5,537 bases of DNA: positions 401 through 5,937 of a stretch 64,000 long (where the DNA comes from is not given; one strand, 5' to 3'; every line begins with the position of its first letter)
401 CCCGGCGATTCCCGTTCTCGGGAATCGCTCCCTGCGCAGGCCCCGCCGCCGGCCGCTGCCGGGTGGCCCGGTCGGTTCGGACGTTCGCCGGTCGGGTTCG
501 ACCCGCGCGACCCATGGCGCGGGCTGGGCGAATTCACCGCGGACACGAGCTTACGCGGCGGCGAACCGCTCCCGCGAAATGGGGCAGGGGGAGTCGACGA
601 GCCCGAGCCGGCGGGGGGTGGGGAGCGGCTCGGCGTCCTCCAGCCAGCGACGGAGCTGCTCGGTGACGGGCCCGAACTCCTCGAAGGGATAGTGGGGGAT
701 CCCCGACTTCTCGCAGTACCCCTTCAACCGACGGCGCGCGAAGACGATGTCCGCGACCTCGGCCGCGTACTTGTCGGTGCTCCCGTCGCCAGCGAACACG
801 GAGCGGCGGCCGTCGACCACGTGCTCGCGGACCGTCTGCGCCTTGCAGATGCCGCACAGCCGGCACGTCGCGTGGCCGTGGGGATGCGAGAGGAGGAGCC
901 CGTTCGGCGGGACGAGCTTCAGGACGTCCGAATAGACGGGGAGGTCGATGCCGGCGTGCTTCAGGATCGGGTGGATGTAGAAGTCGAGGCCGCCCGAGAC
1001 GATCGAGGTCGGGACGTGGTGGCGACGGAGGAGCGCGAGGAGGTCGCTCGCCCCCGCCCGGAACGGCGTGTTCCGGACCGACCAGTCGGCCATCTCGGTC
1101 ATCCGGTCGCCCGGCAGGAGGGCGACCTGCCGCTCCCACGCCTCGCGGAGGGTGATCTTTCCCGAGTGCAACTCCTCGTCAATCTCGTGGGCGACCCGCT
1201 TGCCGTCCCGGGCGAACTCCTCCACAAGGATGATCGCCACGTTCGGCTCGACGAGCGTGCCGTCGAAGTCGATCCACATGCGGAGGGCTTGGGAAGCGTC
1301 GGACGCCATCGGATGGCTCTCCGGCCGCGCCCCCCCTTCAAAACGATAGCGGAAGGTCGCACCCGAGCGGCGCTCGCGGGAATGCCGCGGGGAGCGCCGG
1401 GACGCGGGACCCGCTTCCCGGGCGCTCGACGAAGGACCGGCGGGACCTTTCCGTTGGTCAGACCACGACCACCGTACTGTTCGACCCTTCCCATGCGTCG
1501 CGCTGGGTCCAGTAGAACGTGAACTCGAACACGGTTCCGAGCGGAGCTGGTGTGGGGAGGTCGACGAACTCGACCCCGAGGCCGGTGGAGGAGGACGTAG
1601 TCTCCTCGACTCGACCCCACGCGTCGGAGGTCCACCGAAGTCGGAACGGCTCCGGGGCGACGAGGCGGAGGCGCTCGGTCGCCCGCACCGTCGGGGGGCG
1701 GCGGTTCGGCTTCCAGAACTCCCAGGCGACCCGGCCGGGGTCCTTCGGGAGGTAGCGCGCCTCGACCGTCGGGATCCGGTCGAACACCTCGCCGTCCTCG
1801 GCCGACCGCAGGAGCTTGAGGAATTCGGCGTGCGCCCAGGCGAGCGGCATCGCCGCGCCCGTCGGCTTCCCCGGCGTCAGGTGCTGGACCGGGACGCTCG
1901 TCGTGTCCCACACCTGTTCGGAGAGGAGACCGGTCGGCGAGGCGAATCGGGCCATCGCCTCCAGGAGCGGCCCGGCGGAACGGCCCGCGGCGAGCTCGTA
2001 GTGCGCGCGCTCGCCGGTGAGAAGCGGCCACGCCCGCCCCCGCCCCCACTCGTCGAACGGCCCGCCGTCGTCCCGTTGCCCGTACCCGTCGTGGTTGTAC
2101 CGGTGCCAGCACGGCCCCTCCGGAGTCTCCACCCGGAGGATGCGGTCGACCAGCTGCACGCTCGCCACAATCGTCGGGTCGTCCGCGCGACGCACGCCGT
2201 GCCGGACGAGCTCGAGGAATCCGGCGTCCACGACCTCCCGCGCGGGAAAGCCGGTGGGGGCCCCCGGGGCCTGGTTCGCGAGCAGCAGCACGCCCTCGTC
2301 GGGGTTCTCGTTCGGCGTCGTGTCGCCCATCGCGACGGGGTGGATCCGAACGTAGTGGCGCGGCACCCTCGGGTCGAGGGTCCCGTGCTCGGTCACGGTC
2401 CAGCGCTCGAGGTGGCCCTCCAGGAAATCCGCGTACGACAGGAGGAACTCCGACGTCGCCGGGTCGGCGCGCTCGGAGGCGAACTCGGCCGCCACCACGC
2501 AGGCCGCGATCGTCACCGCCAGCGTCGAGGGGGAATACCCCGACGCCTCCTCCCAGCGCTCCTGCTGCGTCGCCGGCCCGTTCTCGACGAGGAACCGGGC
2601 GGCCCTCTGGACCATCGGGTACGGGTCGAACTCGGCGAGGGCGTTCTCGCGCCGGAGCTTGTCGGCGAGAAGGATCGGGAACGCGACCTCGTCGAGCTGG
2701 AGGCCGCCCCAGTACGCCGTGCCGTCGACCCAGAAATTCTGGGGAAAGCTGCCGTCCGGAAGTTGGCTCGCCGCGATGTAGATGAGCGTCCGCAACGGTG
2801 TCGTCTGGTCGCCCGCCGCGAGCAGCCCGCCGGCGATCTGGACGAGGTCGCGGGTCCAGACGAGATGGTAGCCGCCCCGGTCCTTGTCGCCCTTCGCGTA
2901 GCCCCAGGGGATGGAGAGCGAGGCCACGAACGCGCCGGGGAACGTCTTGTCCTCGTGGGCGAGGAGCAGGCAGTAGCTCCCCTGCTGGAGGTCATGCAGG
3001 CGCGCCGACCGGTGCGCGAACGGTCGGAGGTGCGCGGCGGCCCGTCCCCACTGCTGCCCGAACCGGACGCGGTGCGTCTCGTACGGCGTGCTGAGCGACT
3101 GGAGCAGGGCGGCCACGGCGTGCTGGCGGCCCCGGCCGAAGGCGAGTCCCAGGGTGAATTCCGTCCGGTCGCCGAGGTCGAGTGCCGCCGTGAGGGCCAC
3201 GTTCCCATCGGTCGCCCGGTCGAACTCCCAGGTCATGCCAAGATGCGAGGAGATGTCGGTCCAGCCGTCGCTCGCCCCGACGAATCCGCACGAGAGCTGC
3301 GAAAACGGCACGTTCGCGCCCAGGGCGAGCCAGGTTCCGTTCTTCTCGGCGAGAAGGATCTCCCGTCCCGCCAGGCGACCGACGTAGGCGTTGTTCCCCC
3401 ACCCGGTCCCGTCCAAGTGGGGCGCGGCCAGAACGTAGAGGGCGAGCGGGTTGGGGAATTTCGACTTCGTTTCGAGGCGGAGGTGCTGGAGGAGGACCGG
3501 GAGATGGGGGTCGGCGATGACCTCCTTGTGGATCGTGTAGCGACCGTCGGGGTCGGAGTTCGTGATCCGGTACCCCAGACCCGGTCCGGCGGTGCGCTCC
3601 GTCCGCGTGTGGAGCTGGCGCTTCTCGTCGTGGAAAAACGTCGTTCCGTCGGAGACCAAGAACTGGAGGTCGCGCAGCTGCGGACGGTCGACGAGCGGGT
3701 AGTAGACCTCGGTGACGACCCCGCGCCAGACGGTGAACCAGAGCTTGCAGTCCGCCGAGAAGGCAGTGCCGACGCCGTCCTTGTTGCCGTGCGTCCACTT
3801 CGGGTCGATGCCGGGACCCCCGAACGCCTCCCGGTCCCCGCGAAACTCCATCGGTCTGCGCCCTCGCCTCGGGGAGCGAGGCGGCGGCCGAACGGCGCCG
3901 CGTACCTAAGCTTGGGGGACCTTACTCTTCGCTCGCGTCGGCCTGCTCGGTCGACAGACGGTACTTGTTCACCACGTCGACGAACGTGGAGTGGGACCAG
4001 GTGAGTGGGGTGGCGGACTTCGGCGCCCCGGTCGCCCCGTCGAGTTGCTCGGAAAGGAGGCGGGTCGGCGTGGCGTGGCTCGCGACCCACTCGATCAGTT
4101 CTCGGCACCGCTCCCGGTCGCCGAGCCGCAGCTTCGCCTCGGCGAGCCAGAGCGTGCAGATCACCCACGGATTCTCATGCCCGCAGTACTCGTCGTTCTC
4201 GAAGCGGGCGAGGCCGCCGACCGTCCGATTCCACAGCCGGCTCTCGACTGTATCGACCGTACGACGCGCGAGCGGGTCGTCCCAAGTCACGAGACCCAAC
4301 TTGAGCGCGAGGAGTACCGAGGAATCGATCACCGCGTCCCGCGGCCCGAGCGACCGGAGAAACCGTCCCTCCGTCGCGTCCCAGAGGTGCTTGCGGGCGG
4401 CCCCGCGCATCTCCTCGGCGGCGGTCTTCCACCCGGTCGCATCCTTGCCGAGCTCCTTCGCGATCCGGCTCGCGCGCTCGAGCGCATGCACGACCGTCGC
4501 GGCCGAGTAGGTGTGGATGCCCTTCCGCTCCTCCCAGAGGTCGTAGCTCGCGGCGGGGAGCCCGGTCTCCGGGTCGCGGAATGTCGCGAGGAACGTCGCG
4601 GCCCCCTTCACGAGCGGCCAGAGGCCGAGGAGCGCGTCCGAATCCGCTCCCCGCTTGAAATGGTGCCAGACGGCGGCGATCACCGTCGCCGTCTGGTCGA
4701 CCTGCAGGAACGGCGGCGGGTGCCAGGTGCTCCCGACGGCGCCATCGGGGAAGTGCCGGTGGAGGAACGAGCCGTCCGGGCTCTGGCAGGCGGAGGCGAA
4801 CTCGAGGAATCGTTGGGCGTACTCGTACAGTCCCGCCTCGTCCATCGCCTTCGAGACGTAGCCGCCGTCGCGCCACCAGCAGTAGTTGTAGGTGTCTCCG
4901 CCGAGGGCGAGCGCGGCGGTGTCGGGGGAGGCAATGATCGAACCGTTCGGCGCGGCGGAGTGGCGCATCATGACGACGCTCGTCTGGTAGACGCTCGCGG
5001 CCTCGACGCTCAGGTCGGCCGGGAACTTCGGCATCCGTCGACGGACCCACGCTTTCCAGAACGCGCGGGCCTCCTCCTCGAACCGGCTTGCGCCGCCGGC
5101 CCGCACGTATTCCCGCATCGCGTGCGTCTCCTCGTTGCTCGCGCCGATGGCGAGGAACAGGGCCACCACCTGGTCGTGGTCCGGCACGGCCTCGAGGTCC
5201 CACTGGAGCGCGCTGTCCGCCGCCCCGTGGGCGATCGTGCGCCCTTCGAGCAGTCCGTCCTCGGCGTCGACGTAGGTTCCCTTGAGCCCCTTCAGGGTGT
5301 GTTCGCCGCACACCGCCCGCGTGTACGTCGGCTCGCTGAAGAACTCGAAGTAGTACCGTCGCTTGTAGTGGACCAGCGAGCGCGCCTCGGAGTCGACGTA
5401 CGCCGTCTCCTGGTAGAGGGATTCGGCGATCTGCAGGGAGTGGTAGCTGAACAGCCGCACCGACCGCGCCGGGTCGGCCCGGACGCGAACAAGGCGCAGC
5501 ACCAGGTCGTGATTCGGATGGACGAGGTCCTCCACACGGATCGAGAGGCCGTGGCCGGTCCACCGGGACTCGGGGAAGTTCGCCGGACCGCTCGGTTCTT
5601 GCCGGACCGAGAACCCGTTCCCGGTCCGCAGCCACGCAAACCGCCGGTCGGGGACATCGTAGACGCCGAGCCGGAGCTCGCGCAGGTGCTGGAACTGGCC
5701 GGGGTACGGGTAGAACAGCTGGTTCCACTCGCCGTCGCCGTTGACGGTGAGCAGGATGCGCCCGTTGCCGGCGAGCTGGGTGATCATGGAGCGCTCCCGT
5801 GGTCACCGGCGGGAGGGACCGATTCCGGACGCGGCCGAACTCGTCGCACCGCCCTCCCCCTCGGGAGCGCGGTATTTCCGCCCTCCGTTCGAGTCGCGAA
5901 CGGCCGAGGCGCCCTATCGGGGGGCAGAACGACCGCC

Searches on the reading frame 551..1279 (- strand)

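Call 26: search_protein_families(library=pfam, proteins=[window:551-1279:-], max_evalue=0.0001)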
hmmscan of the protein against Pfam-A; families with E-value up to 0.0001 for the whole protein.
window:551-1279:- (242 aa): 2 families
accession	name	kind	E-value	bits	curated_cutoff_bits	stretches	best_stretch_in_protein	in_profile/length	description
PF12710.13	HAD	-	2e-13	51.6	27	1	4-173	4-188/189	haloacid dehalogenase-like hydrolase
PF06888.18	Put_Phosphatase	-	5.2e-07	29.8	27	1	3-183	5-198/234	Putative Phosphatase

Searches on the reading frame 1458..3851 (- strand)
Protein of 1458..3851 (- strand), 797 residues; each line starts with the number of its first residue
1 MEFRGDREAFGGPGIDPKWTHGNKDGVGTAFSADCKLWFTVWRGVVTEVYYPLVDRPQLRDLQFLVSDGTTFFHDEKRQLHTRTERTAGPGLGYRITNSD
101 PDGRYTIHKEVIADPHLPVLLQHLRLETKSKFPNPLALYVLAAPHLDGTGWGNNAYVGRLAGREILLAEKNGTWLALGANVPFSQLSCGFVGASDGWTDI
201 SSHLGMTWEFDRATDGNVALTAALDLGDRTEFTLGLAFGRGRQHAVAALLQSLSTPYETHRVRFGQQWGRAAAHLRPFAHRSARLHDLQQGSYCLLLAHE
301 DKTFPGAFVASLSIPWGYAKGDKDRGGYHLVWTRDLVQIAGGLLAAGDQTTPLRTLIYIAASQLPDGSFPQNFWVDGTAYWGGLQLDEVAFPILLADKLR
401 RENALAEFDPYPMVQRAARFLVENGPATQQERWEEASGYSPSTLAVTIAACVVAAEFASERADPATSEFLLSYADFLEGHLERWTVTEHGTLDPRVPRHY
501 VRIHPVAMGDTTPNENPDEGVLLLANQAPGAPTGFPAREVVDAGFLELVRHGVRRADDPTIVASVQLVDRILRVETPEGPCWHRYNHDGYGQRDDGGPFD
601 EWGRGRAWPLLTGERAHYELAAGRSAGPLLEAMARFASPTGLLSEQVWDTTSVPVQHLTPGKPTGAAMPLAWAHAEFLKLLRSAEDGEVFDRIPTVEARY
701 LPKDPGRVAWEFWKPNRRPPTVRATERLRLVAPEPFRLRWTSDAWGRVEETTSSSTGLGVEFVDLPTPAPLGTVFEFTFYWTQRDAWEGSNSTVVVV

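Call 19: search_protein_families(library=pfam, proteins=[window:1458-3851:-], max_evalue=0.0001)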
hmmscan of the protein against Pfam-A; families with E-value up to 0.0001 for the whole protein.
window:1458-3851:- (797 aa): 2 families
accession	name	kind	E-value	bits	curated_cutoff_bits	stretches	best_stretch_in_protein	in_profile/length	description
PF09137.17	Glucodextran_N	-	8.6e-96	321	24.1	1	9-269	1-259/263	Glucodextranase, domain N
PF00723.27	Glyco_hydro_15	-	6.4e-34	118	22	1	296-680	14-425/427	Glycosyl hydrolases family 15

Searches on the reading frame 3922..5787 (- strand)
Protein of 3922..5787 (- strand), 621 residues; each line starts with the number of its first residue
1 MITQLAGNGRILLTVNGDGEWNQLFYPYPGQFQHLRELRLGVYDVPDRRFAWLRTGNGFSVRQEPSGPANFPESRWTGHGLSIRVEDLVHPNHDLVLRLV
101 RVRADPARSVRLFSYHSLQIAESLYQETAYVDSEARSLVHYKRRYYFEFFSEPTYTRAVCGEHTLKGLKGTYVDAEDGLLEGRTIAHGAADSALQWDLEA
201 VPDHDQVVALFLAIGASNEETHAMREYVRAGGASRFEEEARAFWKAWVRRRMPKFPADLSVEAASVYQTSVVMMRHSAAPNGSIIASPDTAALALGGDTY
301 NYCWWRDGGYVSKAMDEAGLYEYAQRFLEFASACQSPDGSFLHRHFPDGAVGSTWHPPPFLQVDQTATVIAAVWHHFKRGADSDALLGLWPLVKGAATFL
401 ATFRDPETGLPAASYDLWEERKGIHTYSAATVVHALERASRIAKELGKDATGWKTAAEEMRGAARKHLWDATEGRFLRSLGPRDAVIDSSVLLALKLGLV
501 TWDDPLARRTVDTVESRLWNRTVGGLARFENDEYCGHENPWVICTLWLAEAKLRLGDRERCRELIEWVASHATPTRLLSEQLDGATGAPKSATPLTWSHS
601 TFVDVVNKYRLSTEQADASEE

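Call 19: search_protein_families(library=pfam, proteins=[window:3922-5787:-], max_evalue=0.0001)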
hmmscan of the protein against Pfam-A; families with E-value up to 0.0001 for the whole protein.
window:3922-5787:- (621 aa): 1 family
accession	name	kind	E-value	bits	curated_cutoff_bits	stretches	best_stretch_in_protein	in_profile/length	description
PF00723.27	Glyco_hydro_15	-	5.2e-31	108.4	22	2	361-553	122-330/427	Glycosyl hydrolases family 15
